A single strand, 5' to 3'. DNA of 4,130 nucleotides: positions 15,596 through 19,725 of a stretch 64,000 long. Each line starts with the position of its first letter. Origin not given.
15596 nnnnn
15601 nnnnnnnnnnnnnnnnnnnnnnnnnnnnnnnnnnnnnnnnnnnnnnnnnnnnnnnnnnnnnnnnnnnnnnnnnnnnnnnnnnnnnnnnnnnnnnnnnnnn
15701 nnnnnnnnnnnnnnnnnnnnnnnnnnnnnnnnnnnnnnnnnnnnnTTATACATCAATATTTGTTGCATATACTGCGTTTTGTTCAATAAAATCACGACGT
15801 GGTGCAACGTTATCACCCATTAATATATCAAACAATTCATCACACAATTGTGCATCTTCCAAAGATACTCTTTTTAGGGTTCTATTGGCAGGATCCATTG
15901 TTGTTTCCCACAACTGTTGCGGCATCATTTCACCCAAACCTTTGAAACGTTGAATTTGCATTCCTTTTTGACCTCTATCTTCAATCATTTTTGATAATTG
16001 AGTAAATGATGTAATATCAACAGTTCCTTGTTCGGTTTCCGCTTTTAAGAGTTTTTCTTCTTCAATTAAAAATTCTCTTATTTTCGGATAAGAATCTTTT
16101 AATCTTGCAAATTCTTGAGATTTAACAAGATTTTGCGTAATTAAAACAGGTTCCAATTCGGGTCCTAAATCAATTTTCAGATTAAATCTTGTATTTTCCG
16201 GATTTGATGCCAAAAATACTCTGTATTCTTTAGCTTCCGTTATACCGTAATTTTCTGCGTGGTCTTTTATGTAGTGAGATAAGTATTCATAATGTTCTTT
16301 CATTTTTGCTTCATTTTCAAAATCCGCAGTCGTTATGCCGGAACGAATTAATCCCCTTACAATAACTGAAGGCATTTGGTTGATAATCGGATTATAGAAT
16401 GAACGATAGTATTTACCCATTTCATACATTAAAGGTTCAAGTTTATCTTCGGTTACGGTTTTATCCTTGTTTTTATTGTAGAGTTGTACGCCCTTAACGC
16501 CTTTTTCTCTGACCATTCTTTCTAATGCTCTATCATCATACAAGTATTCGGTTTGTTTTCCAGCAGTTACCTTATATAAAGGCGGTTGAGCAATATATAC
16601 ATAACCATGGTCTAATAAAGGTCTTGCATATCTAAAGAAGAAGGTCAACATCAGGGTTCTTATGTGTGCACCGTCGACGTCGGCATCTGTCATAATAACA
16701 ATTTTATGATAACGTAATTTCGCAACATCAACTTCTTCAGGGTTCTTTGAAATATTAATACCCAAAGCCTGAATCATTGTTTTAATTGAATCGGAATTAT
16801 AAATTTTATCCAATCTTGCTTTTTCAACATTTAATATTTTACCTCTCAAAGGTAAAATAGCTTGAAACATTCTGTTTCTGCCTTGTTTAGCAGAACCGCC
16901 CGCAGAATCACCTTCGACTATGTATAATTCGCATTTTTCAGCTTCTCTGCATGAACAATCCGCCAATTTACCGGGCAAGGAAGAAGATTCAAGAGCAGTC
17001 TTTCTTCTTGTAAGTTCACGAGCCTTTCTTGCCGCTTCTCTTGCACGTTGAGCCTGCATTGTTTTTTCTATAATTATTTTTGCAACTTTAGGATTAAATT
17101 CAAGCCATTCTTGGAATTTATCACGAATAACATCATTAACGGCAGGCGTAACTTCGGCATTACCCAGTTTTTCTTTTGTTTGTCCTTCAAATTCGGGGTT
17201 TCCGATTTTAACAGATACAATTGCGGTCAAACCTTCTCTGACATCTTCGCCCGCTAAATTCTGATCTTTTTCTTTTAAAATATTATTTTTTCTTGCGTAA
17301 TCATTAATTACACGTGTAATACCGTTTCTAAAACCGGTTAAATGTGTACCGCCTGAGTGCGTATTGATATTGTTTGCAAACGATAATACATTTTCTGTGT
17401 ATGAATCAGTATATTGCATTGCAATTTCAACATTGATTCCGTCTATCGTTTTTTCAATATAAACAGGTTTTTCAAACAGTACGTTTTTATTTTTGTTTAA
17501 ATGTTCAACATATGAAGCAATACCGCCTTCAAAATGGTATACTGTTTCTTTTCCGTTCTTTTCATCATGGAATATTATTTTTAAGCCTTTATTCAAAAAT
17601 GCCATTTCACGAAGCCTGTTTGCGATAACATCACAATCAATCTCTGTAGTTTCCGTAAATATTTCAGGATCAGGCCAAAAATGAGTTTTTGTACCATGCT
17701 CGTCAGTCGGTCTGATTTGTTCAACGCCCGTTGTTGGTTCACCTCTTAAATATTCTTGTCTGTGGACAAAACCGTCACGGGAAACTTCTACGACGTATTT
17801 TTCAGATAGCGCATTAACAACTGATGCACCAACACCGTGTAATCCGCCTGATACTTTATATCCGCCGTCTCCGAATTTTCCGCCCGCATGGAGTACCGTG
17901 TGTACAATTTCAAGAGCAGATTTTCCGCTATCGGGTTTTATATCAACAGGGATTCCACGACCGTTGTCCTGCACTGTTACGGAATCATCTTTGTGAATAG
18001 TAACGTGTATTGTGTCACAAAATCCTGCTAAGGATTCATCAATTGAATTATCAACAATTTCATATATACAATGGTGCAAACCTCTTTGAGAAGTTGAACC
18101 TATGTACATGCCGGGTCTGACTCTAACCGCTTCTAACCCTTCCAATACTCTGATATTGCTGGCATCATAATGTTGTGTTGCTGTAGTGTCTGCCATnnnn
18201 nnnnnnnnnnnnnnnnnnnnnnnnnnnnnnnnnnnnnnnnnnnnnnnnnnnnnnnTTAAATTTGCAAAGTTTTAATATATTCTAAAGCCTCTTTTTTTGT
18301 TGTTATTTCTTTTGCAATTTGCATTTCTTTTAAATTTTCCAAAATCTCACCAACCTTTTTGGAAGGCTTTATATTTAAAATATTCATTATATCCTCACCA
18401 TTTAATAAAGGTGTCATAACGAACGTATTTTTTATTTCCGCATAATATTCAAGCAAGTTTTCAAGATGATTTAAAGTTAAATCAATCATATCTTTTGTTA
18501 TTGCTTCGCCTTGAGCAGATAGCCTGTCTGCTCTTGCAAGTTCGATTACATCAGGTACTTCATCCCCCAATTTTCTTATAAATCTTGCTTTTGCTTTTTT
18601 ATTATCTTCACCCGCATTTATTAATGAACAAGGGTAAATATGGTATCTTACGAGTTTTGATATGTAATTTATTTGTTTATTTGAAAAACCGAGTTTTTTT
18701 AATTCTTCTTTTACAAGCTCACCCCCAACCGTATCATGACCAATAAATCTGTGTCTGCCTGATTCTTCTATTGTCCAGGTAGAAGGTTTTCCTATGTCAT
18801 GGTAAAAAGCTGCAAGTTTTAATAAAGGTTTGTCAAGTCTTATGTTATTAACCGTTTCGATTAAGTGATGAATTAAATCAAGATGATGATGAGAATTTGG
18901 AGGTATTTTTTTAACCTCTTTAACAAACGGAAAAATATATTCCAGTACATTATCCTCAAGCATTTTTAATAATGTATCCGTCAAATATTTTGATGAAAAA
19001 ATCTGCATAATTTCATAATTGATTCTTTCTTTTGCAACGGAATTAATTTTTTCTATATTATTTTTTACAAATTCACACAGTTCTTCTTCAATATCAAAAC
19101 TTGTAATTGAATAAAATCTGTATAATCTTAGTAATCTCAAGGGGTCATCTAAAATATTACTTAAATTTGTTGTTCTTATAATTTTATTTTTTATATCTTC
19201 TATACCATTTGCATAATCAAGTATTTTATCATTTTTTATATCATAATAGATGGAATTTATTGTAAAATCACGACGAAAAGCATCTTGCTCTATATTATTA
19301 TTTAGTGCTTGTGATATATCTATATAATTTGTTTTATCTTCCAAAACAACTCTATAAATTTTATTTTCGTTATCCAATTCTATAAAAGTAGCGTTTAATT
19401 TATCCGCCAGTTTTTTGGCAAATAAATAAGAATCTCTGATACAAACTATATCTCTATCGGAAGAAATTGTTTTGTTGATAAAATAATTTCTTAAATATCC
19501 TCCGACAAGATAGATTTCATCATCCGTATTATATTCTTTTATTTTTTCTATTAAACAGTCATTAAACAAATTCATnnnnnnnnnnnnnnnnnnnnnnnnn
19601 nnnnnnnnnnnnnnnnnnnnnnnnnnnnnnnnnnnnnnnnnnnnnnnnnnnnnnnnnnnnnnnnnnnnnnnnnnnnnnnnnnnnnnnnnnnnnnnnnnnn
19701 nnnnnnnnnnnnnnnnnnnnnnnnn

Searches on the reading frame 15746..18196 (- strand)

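Call 36: search_protein_families(library=pfam, proteins=[window:15746-18196:-], max_evalue=0.00001)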
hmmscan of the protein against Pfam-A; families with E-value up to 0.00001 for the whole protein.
window:15746-18196:- (816 aa): 4 families
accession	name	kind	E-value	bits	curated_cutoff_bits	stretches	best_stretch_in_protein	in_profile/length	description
PF00204.31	DNA_gyraseB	-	1.2e-67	227.1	27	1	225-394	1-172/173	DNA gyrase B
PF00986.26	DNA_gyraseB_C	-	7.5e-30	103.3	29.8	1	744-805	2-63/63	DNA gyrase B subunit, carboxyl terminus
PF01751.28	Toprim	-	1.3e-18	67.4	23.1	1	423-537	1-95/96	Toprim domain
PF02518.31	HATPase_c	-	1.1e-16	61.6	26.4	1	37-176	3-108/111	Histidine kinase-, DNA gyrase B-, and HSP90-like ATPase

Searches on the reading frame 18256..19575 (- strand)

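Call 36: search_protein_families(library=pfam, proteins=[window:18256-19575:-], max_evalue=0.00001)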
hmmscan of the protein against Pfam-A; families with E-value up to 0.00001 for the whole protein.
window:18256-19575:- (439 aa): 4 families
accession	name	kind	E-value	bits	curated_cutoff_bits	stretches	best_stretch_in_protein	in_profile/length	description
PF01743.26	PolyA_pol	-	1.1e-18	68.2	23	1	21-134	1-126/126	Poly A polymerase head domain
PF12627.12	PolyA_pol_RNAbd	-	3.5e-11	43.1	22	1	160-219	2-61/64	Probable RNA and SrmB- binding site of polymerase A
PF01966.28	HD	-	8.9e-10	39.3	22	1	241-354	18-115/116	HD domain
PF13735.12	tRNA_NucTran2_2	-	8.4e-09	36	27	1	287-432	23-146/149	tRNA nucleotidyltransferase domain 2 putative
